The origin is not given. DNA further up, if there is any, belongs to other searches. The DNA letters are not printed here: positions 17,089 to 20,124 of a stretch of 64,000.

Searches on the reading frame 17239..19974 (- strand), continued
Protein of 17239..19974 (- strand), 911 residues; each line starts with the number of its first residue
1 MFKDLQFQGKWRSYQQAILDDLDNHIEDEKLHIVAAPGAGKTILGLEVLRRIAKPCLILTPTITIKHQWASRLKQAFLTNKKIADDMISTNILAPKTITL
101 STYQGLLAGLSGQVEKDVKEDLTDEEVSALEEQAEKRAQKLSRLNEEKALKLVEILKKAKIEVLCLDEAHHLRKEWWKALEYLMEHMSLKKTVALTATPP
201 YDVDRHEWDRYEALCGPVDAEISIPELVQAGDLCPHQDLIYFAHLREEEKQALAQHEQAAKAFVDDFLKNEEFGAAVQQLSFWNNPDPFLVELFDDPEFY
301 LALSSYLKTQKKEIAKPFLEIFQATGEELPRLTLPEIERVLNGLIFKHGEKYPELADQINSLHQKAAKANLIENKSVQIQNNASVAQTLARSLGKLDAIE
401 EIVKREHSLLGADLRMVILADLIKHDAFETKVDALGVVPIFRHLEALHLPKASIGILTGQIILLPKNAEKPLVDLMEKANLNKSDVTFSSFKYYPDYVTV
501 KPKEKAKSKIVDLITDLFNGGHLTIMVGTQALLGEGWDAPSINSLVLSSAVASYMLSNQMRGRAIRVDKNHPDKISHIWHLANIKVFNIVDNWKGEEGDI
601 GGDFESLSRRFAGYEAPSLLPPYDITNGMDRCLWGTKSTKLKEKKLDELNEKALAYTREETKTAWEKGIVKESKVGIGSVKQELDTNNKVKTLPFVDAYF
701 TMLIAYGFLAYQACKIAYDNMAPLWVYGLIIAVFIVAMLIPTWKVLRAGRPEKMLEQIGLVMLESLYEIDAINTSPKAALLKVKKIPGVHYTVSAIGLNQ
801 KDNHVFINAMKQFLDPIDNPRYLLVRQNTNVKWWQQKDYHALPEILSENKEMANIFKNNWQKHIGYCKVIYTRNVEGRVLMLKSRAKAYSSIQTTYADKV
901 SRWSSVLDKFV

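Call 74: search_protein_families(library=pfam, alignment_id=A5, max_evalue=0.00001)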
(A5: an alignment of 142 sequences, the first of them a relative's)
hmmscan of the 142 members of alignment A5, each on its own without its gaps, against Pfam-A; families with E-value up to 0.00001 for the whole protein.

A. member 1, L001:1729-2304:- (192 aa): 1 family
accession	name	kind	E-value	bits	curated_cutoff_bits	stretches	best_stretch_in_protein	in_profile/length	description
PF06835.18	LptC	-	4.5e-11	43.1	21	1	23-163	4-148/175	Lipopolysaccharide-assembly, LptC-related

B. families by the number of members that match (of 142 scanned): 142 families (the first 25 are shown)
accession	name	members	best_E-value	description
PF00072.30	Response_reg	3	4.7e-43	Response regulator receiver domain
PF12637.14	TSCPD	3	2.8e-24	TSCPD domain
PF00155.27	Aminotran_1_2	2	5.6e-66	Aminotransferase class I and II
PF02675.21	AdoMet_dc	2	5.1e-41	S-adenosylmethionine decarboxylase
PF05697.18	Trigger_N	2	2.5e-36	Bacterial trigger factor protein (TF)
PF01769.21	MgtE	2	3.8e-34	Divalent cation transporter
PF05698.19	Trigger_C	2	5.6e-32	Bacterial trigger factor protein (TF) C-terminus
PF02687.27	FtsX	2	5e-26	FtsX-like permease C-terminal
PF03448.22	MgtE_N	2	8.3e-22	MgtE intracellular N domain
PF00528.27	BPD_transp_1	2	9e-17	Binding-protein-dependent transport system inner membrane component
PF05163.17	DinB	2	2.7e-14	DinB family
PF05239.21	PRC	2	8.6e-14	PRC-barrel domain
PF00254.34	FKBP_C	2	6.5e-13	FKBP-type peptidyl-prolyl cis-trans isomerase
PF00571.33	CBS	2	1e-12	CBS domain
PF00633.29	HHH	2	4e-08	Helix-hairpin-helix motif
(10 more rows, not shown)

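Call 75: search_protein_families(library=padloc, alignment_id=A5, max_evalue=1e-10)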
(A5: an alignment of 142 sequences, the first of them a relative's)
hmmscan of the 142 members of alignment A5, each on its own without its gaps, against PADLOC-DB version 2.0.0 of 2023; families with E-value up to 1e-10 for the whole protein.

A. member 1, L001:1729-2304:- (192 aa): 0 families

B. families by the number of members that match (of 142 scanned): 32 families (the first 25 are shown)
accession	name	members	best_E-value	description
PDLC04984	PDC-S27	1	9.6e-196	-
PDLC02299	AbiEii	1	2.2e-137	AbiEii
PDLC01995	RtcR_PspF2--CARF_AAA_HTH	1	3.6e-110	-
PDLC01993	RtcR--CARF_AAA_HTH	1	5.4e-57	-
PDLC01994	RtcR_PspF1--CARF_AAA_HTH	1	6.2e-52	-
PDLC03815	RTasDUF1848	1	1.1e-36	DRT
PDLC02503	BrxHI|BrxHII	1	5.8e-27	BrxHI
PDLC02861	DpdF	1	6e-26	DpdF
PDLC03960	SngC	1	3.3e-25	-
PDLC04135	mad3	1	2.9e-22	mads_3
PDLC02864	DpdF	1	1.9e-21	DpdF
PDLC02870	DpdF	1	3.5e-21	DpdF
PDLC01990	CARF_m8--CARF_Beta-galactosidase_LolE_TM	1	3.9e-19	-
PDLC03928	PsyrT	1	2.8e-18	-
PDLC01770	Cas3g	1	1.1e-17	-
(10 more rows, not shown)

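Call 80: find_encoding_contigs(protein=P0032, flank=5000, max_places=2)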
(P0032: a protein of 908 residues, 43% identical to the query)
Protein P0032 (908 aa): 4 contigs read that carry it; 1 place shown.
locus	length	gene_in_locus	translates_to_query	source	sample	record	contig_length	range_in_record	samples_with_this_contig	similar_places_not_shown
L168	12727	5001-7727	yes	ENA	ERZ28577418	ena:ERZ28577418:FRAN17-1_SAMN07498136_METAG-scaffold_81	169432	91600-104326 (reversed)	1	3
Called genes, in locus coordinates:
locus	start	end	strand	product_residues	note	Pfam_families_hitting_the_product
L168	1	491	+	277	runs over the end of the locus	-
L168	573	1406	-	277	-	-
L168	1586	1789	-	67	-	PF01197:Ribosomal_L31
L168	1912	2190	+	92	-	-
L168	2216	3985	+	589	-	PF05226:CHASE2, PF00990:GGDEF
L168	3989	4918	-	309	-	-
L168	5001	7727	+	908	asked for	PF00176:SNF2-rel_dom (weak), PF00270:DEAD, PF04851:ResIII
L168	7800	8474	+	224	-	-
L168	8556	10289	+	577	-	PF00587:tRNA-synt_2b, PF04073:tRNA_edit, PF03129:HGTP_anticodon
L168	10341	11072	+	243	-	-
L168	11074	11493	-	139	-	PF04138:GtrA_DPMS_TM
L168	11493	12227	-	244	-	PF07685:GATase_3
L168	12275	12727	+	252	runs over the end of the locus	PF01026:TatD_DNase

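Call 81: find_encoding_contigs(protein=P0050, flank=5000, max_places=2)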
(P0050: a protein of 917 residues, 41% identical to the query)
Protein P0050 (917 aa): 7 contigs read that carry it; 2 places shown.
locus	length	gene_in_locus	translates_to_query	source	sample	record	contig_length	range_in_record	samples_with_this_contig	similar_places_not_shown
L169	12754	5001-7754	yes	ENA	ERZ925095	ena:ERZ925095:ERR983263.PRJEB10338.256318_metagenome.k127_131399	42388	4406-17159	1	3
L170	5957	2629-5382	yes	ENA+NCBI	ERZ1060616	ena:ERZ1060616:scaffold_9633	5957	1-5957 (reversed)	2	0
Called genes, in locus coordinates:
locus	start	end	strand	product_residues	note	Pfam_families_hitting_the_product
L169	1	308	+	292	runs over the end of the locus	PF00535:Glycos_transf_2, PF10111:Glyco_tranf_2_2 (faint)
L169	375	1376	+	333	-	PF01408:GFO_IDH_MocA, PF02894:GFO_IDH_MocA_C, PF22725:GFO_IDH_MocA_C3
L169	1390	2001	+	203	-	PF01066:CDP-OH_P_transf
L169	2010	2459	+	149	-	PF00588:SpoU_methylase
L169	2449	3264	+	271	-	PF01256:Carb_kinase, PF08543:Phos_pyr_kin (weak)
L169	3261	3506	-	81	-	-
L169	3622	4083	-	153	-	PF02675:AdoMet_dc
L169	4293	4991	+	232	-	PF00072:Response_reg, PF00486:Trans_reg_C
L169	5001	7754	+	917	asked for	PF00176:SNF2-rel_dom (weak), PF00270:DEAD (weak), PF04851:ResIII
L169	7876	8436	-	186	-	PF00886:Ribosomal_S16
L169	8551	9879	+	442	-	PF05697:Trigger_N, PF00254:FKBP_C, PF05698:Trigger_C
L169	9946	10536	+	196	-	PF00574:CLP_protease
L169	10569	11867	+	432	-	PF06689:zf-C4_ClpX, PF00493:MCM (faint), PF01078:Mg_chelatase (faint), PF05496:RuvB_N (weak), PF00004:AAA, PF07724:AAA_2, PF07728:AAA_5 (weak), PF10431:ClpB_D2-small, +1 more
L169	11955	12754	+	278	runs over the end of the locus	PF00491:Arginase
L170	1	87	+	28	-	?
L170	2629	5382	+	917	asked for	PF00176:SNF2-rel_dom (weak), PF00270:DEAD (weak), PF04851:ResIII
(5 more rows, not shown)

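Call 82: find_encoding_contigs(protein=P0047, flank=5000, max_places=2)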
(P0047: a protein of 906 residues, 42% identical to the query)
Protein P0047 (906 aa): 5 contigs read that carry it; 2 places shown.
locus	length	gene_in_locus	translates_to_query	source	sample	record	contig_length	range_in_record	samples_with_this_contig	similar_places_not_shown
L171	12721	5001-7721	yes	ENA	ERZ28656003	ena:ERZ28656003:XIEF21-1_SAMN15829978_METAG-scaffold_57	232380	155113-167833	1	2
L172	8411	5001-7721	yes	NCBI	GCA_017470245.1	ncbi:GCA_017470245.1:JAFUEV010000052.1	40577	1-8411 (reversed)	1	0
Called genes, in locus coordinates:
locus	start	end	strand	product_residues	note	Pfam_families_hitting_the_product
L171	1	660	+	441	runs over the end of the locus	PF00939:Na_sulph_symp (weak), PF02040:ArsB, PF06450:NhaB (faint), PF16980:CitMHS_2, PF03600:CitMHS, PF00939:Na_sulph_symp (weak)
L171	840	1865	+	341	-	PF01594:AI-2E_transport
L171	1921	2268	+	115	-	-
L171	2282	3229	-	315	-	PF06835:LptC (faint), PF03968:LptD_N (weak)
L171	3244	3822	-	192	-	PF06835:LptC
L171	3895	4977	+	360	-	PF12838:Fer4_7 (weak), PF13183:Fer4_8, PF13237:Fer4_10 (faint), PF13534:Fer4_17, PF02754:CCG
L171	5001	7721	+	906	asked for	PF00270:DEAD (weak), PF04851:ResIII, PF13401:AAA_22 (faint)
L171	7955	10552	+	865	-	PF09586:YfhO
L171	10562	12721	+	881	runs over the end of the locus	PF09586:YfhO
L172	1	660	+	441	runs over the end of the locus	PF00939:Na_sulph_symp (weak), PF02040:ArsB, PF06450:NhaB (faint), PF16980:CitMHS_2, PF03600:CitMHS, PF00939:Na_sulph_symp (weak)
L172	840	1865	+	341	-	PF01594:AI-2E_transport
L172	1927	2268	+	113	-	-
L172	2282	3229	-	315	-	PF06835:LptC (faint), PF03968:LptD_N (weak)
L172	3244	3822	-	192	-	PF06835:LptC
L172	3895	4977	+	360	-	PF12838:Fer4_7 (weak), PF13183:Fer4_8, PF13237:Fer4_10 (faint), PF13534:Fer4_17, PF02754:CCG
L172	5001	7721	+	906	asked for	PF00270:DEAD (weak), PF04851:ResIII, PF13401:AAA_22 (faint)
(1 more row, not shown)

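Call 83: find_encoding_contigs(protein=P0078, flank=5000, max_places=2)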
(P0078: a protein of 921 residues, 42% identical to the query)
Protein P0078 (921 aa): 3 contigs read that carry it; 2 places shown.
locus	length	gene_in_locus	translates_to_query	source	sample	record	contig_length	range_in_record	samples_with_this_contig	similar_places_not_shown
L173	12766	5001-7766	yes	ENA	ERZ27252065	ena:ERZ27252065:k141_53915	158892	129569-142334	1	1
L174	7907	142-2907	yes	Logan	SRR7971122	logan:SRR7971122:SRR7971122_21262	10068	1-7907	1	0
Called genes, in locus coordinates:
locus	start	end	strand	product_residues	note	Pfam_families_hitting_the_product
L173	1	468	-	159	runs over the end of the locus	-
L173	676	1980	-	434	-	PF06689:zf-C4_ClpX, PF01078:Mg_chelatase (faint), PF05496:RuvB_N (faint), PF00004:AAA, PF07724:AAA_2, PF07728:AAA_5 (weak), PF13401:AAA_22 (faint), PF10431:ClpB_D2-small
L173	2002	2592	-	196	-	PF00574:CLP_protease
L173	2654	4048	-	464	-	PF05697:Trigger_N, PF00254:FKBP_C, PF05698:Trigger_C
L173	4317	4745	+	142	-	PF00886:Ribosomal_S16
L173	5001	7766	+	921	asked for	PF00176:SNF2-rel_dom (faint), PF00270:DEAD (faint), PF04851:ResIII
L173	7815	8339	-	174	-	-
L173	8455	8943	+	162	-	PF02464:CinA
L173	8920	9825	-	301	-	-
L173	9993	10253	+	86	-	-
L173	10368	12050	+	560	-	PF00501:AMP-binding, PF23562:AMP-binding_C_3 (weak), PF13193:AMP-binding_C (weak)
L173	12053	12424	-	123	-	-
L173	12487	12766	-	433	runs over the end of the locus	PF14559:TPR_19 (faint)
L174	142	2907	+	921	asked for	PF00176:SNF2-rel_dom (faint), PF00270:DEAD (faint), PF04851:ResIII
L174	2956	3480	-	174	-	-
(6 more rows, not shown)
